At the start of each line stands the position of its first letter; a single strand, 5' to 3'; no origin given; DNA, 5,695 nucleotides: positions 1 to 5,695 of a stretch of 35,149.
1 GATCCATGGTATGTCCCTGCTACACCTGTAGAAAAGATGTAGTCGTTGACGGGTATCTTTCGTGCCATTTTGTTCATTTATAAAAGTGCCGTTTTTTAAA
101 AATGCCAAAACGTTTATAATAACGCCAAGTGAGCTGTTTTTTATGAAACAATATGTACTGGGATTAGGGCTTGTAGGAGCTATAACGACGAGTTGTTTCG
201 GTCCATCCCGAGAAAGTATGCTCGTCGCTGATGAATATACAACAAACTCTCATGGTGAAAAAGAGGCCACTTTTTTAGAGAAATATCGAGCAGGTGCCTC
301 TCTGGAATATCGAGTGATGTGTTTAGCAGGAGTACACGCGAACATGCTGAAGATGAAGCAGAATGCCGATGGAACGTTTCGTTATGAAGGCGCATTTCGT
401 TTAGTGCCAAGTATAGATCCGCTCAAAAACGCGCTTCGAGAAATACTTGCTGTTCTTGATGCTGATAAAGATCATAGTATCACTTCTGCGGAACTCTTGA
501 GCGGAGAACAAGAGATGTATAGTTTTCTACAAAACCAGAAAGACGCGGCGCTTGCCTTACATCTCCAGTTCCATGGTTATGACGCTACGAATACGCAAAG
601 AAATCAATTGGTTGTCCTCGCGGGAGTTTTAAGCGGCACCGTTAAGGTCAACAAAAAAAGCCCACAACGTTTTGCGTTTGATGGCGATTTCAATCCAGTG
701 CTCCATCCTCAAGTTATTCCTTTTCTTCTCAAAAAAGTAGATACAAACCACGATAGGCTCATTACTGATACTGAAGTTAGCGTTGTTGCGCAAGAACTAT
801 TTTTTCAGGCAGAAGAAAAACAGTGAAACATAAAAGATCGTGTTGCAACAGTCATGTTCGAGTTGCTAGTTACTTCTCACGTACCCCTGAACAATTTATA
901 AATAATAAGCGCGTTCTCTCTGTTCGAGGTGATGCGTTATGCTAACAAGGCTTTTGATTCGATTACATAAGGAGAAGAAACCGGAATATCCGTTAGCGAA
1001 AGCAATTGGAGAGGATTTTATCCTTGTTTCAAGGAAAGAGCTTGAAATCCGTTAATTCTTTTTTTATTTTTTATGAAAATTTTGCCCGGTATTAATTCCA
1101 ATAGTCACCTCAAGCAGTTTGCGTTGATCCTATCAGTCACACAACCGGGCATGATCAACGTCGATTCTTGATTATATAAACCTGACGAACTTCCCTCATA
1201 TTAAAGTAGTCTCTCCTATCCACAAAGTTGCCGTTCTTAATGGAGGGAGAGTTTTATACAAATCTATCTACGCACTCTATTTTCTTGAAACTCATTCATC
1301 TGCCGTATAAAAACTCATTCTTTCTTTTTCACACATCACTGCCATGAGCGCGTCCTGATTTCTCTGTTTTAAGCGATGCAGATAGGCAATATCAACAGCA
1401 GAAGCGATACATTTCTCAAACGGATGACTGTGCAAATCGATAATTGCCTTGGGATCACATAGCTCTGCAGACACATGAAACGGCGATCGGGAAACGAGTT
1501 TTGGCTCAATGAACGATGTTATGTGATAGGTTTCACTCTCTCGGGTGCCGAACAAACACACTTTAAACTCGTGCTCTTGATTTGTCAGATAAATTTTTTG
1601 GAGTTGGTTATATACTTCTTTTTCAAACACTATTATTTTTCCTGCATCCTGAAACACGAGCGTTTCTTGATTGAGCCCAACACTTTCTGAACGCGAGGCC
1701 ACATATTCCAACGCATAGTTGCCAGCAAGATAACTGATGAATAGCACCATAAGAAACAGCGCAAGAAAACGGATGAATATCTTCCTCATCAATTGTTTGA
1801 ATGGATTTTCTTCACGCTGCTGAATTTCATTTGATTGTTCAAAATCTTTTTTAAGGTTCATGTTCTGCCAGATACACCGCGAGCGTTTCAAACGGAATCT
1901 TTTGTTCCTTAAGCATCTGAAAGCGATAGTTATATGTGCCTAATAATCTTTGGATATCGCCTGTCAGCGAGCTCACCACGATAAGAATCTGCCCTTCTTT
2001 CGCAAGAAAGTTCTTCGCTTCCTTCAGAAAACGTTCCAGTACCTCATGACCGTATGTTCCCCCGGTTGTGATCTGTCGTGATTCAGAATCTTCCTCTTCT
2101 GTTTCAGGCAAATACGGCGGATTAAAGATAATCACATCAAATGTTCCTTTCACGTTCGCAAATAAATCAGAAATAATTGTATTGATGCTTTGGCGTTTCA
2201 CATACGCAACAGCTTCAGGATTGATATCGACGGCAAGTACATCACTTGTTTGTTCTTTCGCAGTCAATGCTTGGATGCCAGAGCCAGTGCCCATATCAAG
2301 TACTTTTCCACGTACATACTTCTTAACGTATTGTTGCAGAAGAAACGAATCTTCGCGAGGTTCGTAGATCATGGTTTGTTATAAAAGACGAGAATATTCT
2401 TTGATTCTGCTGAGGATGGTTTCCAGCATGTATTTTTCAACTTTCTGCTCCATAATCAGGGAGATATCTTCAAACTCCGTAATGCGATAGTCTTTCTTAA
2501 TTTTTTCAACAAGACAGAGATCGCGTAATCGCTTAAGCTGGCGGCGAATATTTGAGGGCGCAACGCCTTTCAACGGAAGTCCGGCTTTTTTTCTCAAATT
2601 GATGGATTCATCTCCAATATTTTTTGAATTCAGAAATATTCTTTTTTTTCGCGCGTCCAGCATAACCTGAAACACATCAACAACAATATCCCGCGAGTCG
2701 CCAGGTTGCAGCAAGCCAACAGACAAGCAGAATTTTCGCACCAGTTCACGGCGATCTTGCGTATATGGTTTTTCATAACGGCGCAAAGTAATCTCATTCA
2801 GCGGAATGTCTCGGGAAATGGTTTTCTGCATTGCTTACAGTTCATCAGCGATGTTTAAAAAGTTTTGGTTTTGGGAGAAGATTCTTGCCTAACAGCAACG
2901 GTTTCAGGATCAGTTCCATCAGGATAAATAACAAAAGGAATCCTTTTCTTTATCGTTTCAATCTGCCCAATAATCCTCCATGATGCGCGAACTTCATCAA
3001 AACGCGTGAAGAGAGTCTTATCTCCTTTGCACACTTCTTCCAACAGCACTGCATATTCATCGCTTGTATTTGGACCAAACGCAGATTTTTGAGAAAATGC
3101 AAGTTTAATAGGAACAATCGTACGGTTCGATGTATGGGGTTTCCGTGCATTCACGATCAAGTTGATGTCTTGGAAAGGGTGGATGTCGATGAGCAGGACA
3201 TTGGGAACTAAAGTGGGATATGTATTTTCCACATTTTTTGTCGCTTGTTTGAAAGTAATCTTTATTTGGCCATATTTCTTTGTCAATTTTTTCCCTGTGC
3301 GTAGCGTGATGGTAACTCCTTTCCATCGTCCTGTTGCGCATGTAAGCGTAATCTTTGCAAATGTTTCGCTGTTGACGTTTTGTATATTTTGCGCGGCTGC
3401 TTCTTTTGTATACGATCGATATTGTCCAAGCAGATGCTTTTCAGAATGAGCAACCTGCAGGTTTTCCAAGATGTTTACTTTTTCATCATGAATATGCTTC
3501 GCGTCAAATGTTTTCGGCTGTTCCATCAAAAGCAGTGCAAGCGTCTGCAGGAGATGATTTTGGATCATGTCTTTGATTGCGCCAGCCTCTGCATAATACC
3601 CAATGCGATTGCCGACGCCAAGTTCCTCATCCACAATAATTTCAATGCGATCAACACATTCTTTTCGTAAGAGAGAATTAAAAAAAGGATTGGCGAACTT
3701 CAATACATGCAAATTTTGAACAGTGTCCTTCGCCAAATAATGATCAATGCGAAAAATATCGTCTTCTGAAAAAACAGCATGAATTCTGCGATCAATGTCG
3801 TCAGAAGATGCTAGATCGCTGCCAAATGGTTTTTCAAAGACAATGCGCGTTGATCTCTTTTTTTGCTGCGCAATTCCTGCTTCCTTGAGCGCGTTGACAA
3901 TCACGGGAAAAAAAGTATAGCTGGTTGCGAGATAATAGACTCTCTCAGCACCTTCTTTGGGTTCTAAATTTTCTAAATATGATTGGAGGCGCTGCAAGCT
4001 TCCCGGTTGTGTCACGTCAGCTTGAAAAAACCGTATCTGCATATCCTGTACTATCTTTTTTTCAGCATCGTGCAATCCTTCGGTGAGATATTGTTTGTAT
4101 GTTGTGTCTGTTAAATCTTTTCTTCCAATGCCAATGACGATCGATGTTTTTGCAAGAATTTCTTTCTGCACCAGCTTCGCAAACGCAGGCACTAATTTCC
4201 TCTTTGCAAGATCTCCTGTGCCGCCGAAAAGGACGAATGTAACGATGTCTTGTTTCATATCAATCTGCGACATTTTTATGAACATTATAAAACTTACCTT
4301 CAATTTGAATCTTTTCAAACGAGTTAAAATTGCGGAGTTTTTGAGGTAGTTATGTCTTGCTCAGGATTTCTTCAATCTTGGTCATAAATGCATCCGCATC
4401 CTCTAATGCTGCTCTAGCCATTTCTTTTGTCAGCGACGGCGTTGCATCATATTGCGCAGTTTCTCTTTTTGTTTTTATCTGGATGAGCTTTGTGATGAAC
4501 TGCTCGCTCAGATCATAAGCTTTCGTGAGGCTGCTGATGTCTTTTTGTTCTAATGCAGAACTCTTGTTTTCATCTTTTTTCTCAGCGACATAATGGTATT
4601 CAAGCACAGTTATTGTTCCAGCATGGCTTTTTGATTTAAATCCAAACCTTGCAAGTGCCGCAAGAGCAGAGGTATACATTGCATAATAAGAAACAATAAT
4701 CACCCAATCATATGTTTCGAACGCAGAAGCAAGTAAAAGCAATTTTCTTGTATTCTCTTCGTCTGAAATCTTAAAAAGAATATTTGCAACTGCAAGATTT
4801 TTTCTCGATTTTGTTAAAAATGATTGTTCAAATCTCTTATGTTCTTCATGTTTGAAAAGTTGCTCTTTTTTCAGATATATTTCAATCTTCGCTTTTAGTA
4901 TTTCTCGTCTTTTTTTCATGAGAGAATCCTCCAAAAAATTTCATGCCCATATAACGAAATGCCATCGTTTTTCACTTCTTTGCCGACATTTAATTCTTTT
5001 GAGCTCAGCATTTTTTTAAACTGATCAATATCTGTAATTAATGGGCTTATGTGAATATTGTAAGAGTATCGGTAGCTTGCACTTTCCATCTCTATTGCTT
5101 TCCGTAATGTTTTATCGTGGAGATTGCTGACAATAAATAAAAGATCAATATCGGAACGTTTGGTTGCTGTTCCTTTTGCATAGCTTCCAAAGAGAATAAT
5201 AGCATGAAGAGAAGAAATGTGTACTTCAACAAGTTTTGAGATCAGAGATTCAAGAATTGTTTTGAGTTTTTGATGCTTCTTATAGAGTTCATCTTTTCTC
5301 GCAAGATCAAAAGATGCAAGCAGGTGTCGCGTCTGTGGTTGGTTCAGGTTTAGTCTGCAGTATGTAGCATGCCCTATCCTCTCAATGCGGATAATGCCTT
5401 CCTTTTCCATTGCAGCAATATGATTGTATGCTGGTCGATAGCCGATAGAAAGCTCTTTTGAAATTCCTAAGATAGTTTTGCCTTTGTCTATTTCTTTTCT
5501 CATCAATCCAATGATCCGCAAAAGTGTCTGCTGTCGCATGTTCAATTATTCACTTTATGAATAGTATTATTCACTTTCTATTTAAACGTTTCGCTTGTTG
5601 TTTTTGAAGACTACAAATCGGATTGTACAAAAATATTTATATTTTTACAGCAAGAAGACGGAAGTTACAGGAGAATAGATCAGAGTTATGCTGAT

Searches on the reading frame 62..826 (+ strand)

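Call 5: search_protein_families(library=pfam, proteins=[window:62-826:+], max_evalue=0.001)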
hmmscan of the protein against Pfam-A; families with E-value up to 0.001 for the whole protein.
window:62-826:+ (254 aa): 1 family
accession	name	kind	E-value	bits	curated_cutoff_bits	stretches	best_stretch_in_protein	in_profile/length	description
PF00036.39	EF-hand_1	-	0.00035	20.3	25.4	0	125-146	2-23/29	EF hand domain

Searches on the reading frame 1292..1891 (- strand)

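Call 18: search_protein_families(library=pfam, proteins=[window:1292-1891:-], max_evalue=1)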
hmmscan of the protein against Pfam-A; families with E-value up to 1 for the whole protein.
window:1292-1891:- (199 aa): 0 families

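Call 35: search_protein_families(library=ncbifam, proteins=[window:1292-1891:-], max_evalue=0.1)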
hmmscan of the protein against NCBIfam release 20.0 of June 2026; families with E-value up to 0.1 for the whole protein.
window:1292-1891:- (199 aa): 2 families
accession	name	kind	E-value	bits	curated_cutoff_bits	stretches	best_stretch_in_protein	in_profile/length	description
NF004419.0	PRK05761.1-5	equivalog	0.0091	14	1285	1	41-103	360-420/932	DNA-directed DNA polymerase I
NF008010.0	PRK10739.1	equivalog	0.017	15.2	215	1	35-92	36-93/197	YhgN family NAAT transporter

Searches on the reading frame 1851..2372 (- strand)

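Call 18: search_protein_families(library=pfam, proteins=[window:1851-2372:-], max_evalue=1)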
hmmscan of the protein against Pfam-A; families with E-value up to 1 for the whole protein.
window:1851-2372:- (173 aa): 21 families
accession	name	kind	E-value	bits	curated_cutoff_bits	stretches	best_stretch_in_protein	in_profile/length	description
PF05175.20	MTS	-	7.7e-16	58.6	23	1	11-142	22-149/170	Methyltransferase small domain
PF13489.12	Methyltransf_23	-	1.4e-07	31.8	27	1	20-160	22-143/164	Methyltransferase domain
PF07669.17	Eco57I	-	1.6e-07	32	25.3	1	71-159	69-159/171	Eco57I restriction-modification methylase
PF13649.12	Methyltransf_25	-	1.1e-06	29.7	27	1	24-84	1-71/97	Methyltransferase domain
PF06325.19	PrmA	-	2.2e-06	27.8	22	1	12-83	155-232/296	Ribosomal protein L11 methyltransferase (PrmA)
PF08241.18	Methyltransf_11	-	3.4e-06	28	21.2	1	25-82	1-65/95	Methyltransferase domain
PF10354.15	BMT5-like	-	2.9e-05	24.9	24.7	1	73-137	73-131/168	rRNA (uridine-N3-)-methyltransferase BTM5-like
PF13847.12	Methyltransf_31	-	0.00011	22.3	27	1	23-132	6-110/145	Methyltransferase domain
PF01555.25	N6_N4_Mtase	-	0.0026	18.2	26.7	0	79-136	2-56/221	DNA methylase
PF02475.24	TRM5-TYW2_MTfase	-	0.0033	17.8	28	1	23-61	39-79/164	TRM5/TYW2 methyltransferase domain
PF03848.20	TehB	-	0.0033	17.3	20.4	1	16-62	26-72/193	Tellurite resistance protein TehB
PF03602.21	Cons_hypoth95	-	0.011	15.8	24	1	17-90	37-126/182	Conserved hypothetical protein 95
PF08242.18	Methyltransf_12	-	0.013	16.7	30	1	25-82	1-70/98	Methyltransferase domain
PF01170.24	UPF0020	-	0.017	15.3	22.3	1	64-135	98-168/197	RMKL-like, methyltransferase domain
PF02384.22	N6_Mtase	-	0.018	14.8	20.4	1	61-133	110-183/311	N-6 DNA Methylase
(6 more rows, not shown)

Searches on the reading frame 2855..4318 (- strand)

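Call 5: search_protein_families(library=pfam, proteins=[window:2855-4318:-], max_evalue=0.001)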
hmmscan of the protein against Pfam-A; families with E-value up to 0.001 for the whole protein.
window:2855-4318:- (487 aa): 2 families
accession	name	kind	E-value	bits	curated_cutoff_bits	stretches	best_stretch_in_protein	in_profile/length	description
PF02781.21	G6PD_C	-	8.9e-71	238.8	27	1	205-470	2-279/296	Glucose-6-phosphate dehydrogenase, C-terminal domain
PF00479.28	G6PD_N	-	2.5e-48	165.6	22.1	1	29-202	1-183/183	Glucose-6-phosphate dehydrogenase, NAD binding domain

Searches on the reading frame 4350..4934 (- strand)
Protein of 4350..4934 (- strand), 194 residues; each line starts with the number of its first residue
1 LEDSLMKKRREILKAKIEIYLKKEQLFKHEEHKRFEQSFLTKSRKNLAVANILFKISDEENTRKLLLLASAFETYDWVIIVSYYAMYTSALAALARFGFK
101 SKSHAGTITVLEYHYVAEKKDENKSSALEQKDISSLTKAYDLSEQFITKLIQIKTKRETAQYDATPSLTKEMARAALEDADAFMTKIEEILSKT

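Call 18: search_protein_families(library=pfam, proteins=[window:4350-4934:-], max_evalue=1)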
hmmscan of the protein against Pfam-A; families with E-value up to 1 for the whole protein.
window:4350-4934:- (194 aa): 3 families
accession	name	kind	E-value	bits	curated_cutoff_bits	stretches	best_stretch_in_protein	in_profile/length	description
PF05168.19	HEPN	-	2.1e-07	31.5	22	1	73-189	22-116/117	HEPN domain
PF17201.10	Cache_3-Cache_2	-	0.036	13.8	27.7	1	37-85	243-286/299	Cache 3/Cache 2 fusion domain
PF08765.17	Mor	-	0.08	13.4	24.9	1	127-162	68-103/107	Mor transcription activator family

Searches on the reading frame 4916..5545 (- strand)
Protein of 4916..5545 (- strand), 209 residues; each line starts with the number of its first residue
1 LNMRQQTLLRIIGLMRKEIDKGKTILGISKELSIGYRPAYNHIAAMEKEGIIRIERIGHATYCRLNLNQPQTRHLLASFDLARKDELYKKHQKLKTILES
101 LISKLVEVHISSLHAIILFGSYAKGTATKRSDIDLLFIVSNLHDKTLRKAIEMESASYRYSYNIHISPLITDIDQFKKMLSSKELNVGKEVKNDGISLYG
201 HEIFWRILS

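Call 18: search_protein_families(library=pfam, proteins=[window:4916-5545:-], max_evalue=1)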
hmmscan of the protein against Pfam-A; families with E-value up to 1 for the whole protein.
window:4916-5545:- (209 aa): 7 families
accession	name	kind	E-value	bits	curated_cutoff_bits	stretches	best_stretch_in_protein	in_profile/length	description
PF01909.29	NTP_transf_2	-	3.2e-10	40.7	21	1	114-167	15-72/93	Nucleotidyltransferase domain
PF18765.7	Polbeta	-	1.4e-09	38.4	26.9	1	111-166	11-66/93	Polymerase beta, Nucleotidyltransferase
PF22600.2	MTPAP-like_central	-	6.5e-05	23.5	27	1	84-145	15-70/139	Poly(A) RNA polymerase, mitochondrial-like, central palm domain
PF09397.16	FtsK_gamma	-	0.021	15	30.6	1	29-52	26-49/63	Ftsk gamma domain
PF13412.12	HTH_24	-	0.07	13.2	21.9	1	6-53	3-48/48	Winged helix-turn-helix DNA-binding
PF18144.7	SMODS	-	0.084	13.5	26.5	1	83-138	20-80/164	Second Messenger Oligonucleotide or Dinucleotide Synthetase domain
PF01978.25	TrmB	-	0.15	12.4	25.6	1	22-64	22-64/68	Sugar-specific transcriptional regulator TrmB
